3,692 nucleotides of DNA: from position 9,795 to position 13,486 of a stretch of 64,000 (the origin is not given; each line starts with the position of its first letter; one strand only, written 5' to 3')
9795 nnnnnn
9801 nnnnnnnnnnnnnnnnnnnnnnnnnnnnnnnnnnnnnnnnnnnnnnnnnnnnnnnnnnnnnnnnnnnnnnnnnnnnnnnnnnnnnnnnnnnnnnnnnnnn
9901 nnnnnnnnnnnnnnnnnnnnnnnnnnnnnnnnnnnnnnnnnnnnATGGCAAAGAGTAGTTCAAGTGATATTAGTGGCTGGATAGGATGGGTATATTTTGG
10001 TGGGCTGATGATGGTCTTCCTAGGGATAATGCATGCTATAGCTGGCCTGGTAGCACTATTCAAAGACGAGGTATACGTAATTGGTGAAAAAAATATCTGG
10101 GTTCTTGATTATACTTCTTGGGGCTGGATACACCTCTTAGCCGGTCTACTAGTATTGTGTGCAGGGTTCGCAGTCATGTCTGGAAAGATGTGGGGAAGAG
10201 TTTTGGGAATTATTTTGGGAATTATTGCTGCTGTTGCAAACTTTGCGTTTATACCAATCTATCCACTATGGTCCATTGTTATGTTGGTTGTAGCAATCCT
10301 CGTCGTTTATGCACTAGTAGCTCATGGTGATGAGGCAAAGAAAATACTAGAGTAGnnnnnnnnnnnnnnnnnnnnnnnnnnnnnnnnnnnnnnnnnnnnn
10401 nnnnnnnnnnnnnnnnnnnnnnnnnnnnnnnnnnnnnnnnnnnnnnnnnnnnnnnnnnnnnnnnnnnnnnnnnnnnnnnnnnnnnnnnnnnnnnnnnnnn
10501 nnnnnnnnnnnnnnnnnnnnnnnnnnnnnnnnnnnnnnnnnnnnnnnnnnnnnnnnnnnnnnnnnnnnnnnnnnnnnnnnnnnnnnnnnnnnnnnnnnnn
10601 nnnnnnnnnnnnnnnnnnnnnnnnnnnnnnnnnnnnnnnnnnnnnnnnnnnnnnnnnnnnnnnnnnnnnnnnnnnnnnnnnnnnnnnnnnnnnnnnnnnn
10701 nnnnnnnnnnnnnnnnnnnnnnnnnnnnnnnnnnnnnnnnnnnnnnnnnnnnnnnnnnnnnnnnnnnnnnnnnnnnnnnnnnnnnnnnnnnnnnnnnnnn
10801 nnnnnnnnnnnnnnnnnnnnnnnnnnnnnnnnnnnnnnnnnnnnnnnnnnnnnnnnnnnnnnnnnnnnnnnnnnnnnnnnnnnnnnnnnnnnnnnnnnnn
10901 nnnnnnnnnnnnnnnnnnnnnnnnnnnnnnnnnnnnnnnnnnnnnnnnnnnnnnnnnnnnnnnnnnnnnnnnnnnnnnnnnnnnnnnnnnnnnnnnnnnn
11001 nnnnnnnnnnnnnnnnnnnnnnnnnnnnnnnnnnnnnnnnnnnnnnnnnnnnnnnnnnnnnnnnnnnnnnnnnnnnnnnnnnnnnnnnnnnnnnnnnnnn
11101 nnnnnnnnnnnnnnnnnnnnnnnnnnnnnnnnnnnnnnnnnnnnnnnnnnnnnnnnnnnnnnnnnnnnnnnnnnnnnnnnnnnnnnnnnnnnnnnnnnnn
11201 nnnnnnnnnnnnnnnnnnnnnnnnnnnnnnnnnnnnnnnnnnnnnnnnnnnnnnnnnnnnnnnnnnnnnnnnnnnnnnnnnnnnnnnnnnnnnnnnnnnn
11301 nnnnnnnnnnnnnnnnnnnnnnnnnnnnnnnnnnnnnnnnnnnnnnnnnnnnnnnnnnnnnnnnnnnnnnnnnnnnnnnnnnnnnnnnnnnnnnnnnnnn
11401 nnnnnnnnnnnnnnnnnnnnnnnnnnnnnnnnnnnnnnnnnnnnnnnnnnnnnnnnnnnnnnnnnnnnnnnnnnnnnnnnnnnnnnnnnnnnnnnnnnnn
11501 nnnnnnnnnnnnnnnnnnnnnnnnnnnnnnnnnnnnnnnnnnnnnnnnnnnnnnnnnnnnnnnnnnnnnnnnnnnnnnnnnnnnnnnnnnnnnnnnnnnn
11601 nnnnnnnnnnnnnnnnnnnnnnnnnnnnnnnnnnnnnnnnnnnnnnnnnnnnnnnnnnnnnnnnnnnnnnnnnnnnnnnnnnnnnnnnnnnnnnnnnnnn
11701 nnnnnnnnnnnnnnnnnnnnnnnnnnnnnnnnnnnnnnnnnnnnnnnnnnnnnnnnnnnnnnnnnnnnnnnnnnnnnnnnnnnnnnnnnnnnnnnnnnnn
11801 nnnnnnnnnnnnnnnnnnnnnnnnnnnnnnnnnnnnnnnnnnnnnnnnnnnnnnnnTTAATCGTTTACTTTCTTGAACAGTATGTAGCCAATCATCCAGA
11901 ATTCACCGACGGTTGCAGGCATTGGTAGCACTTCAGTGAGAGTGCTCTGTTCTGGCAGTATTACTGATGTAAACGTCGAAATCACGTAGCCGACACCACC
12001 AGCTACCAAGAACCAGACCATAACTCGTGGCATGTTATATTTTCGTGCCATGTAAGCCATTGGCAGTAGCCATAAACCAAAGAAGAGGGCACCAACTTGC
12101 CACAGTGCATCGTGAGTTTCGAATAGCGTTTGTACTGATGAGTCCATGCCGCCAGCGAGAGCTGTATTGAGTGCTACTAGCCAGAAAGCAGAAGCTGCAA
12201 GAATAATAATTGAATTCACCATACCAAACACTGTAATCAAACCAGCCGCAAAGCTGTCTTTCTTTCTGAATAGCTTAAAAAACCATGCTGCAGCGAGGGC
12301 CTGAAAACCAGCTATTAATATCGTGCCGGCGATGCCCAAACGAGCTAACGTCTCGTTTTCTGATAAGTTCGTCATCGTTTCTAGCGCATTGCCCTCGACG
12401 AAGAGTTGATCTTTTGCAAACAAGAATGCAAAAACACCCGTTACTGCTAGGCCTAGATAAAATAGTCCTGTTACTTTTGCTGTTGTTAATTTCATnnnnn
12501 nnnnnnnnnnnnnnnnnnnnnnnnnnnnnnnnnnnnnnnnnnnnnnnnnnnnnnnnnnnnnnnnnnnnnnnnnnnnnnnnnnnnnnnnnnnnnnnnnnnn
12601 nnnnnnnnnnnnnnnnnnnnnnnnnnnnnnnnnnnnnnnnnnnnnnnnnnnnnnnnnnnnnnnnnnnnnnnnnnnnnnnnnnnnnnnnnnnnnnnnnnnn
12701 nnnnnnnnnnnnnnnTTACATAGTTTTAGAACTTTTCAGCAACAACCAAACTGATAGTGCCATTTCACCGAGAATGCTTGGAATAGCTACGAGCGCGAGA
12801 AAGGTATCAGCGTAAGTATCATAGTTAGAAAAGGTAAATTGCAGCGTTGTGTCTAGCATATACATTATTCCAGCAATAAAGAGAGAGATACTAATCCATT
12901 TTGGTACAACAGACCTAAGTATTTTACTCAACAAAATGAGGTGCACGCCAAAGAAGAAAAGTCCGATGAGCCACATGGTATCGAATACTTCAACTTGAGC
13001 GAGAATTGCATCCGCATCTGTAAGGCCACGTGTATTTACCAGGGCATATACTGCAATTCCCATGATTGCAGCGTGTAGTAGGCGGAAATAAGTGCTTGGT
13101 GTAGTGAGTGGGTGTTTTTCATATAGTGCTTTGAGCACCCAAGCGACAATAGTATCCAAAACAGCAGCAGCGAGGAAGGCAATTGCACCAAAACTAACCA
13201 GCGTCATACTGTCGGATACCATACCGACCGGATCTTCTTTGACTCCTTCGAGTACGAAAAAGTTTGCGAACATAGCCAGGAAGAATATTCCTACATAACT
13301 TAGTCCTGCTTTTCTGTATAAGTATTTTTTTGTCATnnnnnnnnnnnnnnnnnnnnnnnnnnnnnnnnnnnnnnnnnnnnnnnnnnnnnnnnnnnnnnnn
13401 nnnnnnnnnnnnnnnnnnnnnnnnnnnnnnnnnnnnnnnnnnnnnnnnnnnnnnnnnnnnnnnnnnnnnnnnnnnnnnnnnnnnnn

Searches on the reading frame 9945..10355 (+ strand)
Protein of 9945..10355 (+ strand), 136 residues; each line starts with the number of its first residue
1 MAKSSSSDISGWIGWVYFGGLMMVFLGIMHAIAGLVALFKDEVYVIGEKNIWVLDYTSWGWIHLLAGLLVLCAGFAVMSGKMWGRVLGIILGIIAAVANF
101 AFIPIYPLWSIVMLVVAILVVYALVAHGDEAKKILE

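Call 48: search_protein_families(library=pfam, max_evalue=0.01, proteins=[window:9945-10355:+])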
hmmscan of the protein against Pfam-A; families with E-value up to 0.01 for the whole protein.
window:9945-10355:+ (136 aa): 1 family
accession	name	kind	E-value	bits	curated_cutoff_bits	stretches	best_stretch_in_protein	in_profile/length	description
PF23636.1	DUF7144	-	1.2e-37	129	27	1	15-128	1-114/115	Domain of unknown function (DUF7144)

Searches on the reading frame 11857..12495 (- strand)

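Call 15: search_protein_families(library=pfam, proteins=[window:11857-12495:-])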
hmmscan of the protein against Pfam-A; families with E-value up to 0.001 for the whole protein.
window:11857-12495:- (212 aa): 1 family
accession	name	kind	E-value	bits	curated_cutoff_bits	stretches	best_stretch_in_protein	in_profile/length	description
PF14329.11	DUF4386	-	3.7e-43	148.3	27.6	1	8-208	1-209/210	Domain of unknown function (DUF4386)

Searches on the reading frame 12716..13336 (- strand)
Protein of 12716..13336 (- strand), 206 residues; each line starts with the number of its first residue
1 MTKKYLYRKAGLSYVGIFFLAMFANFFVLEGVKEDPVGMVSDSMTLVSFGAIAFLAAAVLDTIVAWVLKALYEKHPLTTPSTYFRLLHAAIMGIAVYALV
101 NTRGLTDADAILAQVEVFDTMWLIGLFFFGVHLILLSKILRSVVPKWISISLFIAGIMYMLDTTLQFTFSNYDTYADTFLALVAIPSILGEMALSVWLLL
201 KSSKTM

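Call 15: search_protein_families(library=pfam, proteins=[window:12716-13336:-])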
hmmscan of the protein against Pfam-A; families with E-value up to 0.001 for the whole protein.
window:12716-13336:- (206 aa): 1 family
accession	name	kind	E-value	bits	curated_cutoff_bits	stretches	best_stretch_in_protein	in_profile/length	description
PF14329.11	DUF4386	-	8.9e-27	94.8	27.6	1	10-201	2-209/210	Domain of unknown function (DUF4386)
